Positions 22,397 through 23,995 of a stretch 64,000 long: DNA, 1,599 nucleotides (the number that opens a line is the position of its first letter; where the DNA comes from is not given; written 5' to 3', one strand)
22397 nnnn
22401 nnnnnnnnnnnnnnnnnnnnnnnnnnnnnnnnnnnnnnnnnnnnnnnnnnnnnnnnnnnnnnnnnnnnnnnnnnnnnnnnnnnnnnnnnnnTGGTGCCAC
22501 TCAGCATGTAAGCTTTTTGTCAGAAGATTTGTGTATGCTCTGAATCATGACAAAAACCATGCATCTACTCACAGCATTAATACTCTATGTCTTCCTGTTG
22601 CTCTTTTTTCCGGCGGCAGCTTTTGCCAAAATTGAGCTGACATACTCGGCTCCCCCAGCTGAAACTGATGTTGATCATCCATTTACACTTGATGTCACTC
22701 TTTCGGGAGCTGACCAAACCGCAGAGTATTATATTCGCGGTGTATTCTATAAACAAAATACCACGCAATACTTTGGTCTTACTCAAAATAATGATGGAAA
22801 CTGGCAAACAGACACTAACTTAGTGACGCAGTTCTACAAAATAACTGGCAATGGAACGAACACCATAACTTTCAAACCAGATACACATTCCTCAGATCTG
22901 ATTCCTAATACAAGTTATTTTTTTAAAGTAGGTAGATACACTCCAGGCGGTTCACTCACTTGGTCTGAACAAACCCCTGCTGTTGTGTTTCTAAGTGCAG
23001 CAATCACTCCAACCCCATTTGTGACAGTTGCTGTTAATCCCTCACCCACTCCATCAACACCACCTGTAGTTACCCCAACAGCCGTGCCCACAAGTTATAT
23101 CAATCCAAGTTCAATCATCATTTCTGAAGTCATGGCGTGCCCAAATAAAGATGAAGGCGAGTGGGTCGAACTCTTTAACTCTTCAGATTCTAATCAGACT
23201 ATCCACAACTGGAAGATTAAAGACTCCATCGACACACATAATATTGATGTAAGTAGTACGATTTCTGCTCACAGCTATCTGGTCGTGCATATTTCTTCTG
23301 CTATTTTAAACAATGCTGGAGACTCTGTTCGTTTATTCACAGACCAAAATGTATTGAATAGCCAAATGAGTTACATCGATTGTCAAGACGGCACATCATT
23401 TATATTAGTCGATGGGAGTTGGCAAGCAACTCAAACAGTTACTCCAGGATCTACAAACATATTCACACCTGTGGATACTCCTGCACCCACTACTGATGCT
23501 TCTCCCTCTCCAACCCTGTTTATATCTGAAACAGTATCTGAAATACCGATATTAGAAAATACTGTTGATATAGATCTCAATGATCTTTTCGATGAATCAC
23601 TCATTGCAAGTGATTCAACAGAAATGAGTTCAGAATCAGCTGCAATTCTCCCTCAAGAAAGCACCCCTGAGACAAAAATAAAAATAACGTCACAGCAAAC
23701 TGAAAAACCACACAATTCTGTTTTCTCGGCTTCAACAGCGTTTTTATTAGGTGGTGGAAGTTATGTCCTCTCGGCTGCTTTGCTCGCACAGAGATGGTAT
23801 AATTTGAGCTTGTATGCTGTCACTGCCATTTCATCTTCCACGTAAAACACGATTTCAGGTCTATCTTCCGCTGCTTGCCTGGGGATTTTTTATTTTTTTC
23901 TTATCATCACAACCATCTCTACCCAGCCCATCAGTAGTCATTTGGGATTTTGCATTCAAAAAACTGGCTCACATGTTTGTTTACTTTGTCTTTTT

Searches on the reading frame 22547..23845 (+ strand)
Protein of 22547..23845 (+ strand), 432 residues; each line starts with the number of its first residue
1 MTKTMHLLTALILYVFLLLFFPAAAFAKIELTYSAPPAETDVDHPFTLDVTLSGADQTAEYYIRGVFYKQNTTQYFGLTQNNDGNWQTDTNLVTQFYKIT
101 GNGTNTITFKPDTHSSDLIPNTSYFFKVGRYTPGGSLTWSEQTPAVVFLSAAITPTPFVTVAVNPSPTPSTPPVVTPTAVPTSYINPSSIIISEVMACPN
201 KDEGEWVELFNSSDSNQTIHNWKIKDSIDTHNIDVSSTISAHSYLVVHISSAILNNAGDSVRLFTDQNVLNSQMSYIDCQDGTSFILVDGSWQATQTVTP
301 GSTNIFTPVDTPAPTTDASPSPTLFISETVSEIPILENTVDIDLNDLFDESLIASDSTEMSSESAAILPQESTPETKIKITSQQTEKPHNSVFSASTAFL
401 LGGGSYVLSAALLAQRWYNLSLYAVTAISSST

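Call 66: search_protein_families(library=pfam, proteins=[window:22547-23845:+], max_evalue=0.001)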
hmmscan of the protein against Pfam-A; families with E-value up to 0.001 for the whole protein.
window:22547-23845:+ (432 aa): 1 family
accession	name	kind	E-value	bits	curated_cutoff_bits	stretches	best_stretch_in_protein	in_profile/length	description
PF00932.25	LTD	-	1.7e-15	57.7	34.3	1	187-276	5-107/109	Lamin Tail Domain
